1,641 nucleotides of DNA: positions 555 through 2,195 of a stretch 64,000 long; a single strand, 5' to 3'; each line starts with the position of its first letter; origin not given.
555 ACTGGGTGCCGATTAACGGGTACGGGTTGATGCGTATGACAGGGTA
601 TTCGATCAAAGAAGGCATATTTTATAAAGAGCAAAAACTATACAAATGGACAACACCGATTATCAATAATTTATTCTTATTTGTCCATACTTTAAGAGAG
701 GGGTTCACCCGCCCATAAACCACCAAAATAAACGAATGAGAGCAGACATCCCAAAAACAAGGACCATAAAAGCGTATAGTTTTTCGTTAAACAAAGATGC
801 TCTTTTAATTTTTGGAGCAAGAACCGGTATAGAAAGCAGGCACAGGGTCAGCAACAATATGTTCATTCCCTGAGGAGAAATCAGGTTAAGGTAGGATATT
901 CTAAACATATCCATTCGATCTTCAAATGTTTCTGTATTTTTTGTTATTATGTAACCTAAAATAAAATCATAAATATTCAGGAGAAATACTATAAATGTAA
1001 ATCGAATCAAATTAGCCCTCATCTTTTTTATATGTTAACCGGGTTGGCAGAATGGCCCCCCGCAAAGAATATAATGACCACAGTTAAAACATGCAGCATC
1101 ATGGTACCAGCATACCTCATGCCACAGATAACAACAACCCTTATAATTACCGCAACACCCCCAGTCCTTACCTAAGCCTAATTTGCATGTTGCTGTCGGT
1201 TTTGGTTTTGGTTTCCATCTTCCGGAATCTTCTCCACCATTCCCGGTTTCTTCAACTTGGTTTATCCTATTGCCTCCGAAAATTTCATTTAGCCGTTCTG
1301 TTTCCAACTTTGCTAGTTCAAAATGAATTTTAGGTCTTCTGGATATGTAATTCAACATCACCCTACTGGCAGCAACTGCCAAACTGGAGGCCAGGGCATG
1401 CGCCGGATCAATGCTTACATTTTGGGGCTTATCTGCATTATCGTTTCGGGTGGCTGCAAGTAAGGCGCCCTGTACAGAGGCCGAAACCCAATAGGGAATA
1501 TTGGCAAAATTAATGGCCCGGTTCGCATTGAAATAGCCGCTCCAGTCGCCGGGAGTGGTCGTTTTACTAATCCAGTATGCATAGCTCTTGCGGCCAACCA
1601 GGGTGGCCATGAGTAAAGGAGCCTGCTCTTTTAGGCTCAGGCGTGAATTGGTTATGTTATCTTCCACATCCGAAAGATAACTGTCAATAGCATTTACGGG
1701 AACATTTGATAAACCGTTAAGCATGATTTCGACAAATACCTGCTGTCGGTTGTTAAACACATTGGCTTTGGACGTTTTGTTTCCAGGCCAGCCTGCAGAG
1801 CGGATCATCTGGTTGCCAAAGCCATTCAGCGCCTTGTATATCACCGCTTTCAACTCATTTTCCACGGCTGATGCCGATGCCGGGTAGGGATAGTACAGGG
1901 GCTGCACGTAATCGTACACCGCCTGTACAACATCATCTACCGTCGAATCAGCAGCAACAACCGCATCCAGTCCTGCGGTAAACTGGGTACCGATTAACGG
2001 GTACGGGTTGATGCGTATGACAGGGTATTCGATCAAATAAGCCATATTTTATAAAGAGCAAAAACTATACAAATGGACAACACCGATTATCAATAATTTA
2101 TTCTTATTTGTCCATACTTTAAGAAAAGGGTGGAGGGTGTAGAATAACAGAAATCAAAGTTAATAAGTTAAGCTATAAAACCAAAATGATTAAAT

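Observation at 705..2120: Candidate secreted-peptide module: long N-domain ending in a double-glycine leader motif, fused to a 10-Cys tail, with a small 3-TM protein beside it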

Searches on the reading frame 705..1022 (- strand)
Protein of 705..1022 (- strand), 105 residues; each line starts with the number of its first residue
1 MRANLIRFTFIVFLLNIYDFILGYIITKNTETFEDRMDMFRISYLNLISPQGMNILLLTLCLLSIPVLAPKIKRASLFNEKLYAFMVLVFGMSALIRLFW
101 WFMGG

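Call 3: search_protein_families(library=pfam, proteins=[window:705-1022:-], max_evalue=1)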
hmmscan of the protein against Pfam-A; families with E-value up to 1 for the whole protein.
window:705-1022:- (105 aa): 0 families

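Call 4: search_protein_families(library=ncbifam, proteins=[window:705-1022:-], max_evalue=1)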
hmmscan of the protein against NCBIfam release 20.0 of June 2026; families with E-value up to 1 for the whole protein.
window:705-1022:- (105 aa): 0 families

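Call 11: find_encoding_contigs(protein=window:705-1022:-, flank=10000, max_places=4)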
Protein window:705-1022:- (105 aa): 8 contigs read that carry it; 4 places shown.
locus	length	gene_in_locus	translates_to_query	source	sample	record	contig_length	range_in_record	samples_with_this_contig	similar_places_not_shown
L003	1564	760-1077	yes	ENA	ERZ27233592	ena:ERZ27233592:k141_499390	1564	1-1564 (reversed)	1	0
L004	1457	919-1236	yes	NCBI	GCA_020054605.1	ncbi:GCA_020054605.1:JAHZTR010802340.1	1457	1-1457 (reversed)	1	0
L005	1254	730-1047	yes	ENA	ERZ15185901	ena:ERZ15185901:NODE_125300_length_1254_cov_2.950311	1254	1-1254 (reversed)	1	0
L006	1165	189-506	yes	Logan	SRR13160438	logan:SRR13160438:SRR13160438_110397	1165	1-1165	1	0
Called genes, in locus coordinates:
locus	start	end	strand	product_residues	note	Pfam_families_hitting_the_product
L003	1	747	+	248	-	?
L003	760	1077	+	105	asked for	-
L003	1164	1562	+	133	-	?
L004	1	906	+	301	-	?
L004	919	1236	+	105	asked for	-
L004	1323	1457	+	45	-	?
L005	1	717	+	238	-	?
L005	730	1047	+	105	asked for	-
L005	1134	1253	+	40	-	?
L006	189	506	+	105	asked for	-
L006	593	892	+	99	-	-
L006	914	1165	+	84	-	?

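Call 85: search_protein_families(library=phrogs, proteins=[window:705-1022:-], max_evalue=0.01)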
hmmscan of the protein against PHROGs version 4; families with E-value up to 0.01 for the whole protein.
window:705-1022:- (105 aa): 0 families

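Call 86: search_protein_families(library=padloc, proteins=[window:705-1022:-], max_evalue=0.01)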
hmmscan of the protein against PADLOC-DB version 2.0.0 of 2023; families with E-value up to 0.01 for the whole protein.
window:705-1022:- (105 aa): 0 families

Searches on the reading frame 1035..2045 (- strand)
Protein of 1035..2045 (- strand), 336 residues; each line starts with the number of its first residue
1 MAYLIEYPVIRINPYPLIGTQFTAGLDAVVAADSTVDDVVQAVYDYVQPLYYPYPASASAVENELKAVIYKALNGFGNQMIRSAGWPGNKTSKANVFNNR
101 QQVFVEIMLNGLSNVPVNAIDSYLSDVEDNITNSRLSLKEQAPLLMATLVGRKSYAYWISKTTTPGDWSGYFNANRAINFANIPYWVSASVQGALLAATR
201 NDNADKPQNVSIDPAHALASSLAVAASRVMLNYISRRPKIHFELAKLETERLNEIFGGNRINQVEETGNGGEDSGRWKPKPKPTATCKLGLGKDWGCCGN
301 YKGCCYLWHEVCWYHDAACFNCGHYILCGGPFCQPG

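Call 3: search_protein_families(library=pfam, proteins=[window:1035-2045:-], max_evalue=1)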
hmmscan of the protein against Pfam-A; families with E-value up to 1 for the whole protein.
window:1035-2045:- (336 aa): 0 families

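Call 4: search_protein_families(library=ncbifam, proteins=[window:1035-2045:-], max_evalue=1)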
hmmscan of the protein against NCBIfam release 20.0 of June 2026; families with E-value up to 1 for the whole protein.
window:1035-2045:- (336 aa): 0 families

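Call 6: find_homologous_proteins(query=window:1035-2045:-, max_evalue=0.001)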
Query window:1035-2045:- (336 aa): 8 proteins with E <= 0.001 among 2208 candidates.
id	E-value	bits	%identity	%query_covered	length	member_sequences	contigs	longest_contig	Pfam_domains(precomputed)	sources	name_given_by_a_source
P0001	1.2e-128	447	100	59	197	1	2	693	-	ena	-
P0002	7.3e-112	392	73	70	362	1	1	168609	-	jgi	jgi:hypothetical protein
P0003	7.4e-107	376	61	82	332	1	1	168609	-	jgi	jgi:hypothetical protein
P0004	3.9e-106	373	96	53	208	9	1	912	-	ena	-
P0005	1.9e-85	305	66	57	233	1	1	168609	-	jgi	jgi:hypothetical protein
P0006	1.3e-74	269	54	69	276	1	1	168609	-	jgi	jgi:hypothetical protein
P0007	1.3e-35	141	36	76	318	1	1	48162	-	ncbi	-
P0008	1.2e-26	112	71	25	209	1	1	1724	-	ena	-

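Call 8: find_encoding_contigs(protein=P0002, flank=10000, max_places=4)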
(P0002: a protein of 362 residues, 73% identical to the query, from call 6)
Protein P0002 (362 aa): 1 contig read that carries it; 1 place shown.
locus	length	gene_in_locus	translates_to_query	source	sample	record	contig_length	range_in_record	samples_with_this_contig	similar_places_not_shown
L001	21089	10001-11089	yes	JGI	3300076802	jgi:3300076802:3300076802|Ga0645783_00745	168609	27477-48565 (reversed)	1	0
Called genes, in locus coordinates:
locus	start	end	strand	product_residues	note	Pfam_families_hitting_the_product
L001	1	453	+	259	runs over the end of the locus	PF07929:PRiA4_ORF3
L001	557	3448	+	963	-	PF13620:CarboxypepD_reg, PF13715:CarbopepD_reg_2, PF14905:OMP_b-brl_3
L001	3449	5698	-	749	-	PF18911:PKD_4 (weak), PF16820:PKD_3 (faint), PF13585:CHU_C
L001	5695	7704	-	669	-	PF25778:DUF7948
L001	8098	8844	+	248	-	-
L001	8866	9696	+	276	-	-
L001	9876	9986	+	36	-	-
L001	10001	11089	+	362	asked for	-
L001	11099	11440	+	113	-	PF13630:SdpI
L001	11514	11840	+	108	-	-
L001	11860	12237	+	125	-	-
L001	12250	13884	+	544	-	-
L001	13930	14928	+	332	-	-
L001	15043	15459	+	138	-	PF17164:DUF5122 (weak)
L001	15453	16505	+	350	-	PF17164:DUF5122, PF18962:Por_Secre_tail (weak)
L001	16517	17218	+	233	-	-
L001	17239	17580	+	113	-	-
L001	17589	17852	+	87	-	-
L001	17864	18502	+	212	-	-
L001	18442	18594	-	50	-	-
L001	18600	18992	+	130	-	-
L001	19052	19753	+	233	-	PF13630:SdpI (weak)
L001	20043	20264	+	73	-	-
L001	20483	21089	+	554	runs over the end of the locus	PF13620:CarboxypepD_reg (weak), PF13715:CarbopepD_reg_2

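Call 9: find_encoding_contigs(protein=P0007, flank=10000, max_places=4)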
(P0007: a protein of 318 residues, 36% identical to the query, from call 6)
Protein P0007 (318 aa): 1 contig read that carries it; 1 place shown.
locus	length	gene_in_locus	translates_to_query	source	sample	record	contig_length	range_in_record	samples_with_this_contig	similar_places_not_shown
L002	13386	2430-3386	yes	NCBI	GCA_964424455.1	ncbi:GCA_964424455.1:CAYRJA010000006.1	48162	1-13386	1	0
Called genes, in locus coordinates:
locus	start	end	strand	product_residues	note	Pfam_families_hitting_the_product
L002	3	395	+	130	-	?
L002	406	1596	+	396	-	PF05147:LANC_like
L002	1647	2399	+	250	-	PF03781:FGE-sulfatase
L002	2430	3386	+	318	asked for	-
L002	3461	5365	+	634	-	PF03572:Peptidase_S41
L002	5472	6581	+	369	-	PF05147:LANC_like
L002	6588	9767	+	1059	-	PF04738:Lant_dehydr_N, PF14028:Lant_dehydr_C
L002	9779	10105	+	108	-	PF00856:SET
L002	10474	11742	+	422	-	PF00155:Aminotran_1_2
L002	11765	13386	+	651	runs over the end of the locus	PF13431:TPR_17 (faint), PF07719:TPR_2 (faint), PF13181:TPR_8 (faint), PF13424:TPR_12 (faint), PF13414:TPR_11 (faint), PF14559:TPR_19 (faint), PF13432:TPR_16 (weak), PF00515:TPR_1 (weak)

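Call 22: predict_structure(alignment_id=A1)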
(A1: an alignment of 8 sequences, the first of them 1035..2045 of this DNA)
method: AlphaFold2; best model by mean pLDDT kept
length: 336 residues; sequences in the alignment: 8
mean_pLDDT: 37.1   pTM: 0.31
mean pLDDT of the five models: 37.1, 36.2, 33.7, 33.6, 33.3
residues with pLDDT >= 90: 0; 70-90: 0; 50-70: 6; < 50: 330
segments of 3 or more residues with pLDDT < 50: 1-57, 59-162, 164-221, 225-227, 229-336
pLDDT, mean of each block of 10 residues (from residue 1): 27 30 34 41 43 43 42 37 30 35 40 33 42 42 44 40 46 39 39 36 36 45 50 40 40 42 30 27 29 31 31 33 33 29
secondary structure, 60 per line:
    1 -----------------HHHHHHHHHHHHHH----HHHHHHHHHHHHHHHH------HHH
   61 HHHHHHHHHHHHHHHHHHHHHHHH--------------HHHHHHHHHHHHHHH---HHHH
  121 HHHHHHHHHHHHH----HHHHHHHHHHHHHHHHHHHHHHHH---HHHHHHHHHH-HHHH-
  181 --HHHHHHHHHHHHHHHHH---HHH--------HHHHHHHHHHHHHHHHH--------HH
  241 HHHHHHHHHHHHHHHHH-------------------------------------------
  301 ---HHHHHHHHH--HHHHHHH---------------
elements in order: H18-31 H36-51 H58-84 H99-113 H117-133 H138-161 H165-174 H176-179 H183-199 H214-230 H239-257 H304-312 H315-321

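Call 85: search_protein_families(library=phrogs, proteins=[window:1035-2045:-, L001:11514-11837:+, L001:11860-12234:+, L001:12250-13881:+], max_evalue=0.01)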
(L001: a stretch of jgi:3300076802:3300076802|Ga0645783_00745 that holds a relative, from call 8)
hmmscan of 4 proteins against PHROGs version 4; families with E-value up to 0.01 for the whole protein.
window:1035-2045:- (336 aa): 0 families

L001:11514-11837:+ (108 aa): 0 families

L001:11860-12234:+ (125 aa): 2 families
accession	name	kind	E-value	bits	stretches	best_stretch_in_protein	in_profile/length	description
phrog_35197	-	unknown function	2.9e-08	34.7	1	19-118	81-183/190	-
phrog_10330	-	head and packaging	0.0058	17.4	1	32-118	140-233/239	virion structural protein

L001:12250-13881:+ (544 aa): 0 families

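Call 86: search_protein_families(library=padloc, proteins=[window:1035-2045:-], max_evalue=0.01)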
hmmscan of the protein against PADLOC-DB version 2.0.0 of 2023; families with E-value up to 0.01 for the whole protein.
window:1035-2045:- (336 aa): 0 families

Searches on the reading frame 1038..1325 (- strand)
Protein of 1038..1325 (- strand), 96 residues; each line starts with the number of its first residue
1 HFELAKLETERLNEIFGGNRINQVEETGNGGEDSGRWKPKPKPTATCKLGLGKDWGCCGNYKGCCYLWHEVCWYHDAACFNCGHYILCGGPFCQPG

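Call 60: find_homologous_proteins(query=window:1038-1325:-, max_evalue=0.01)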
Query seq(96 aa) (96 aa): 1 proteins with E <= 0.01 among 1 candidates.
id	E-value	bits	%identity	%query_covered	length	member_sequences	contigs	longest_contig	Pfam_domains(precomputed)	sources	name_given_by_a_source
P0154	2.5e-64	233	100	100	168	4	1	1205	-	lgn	-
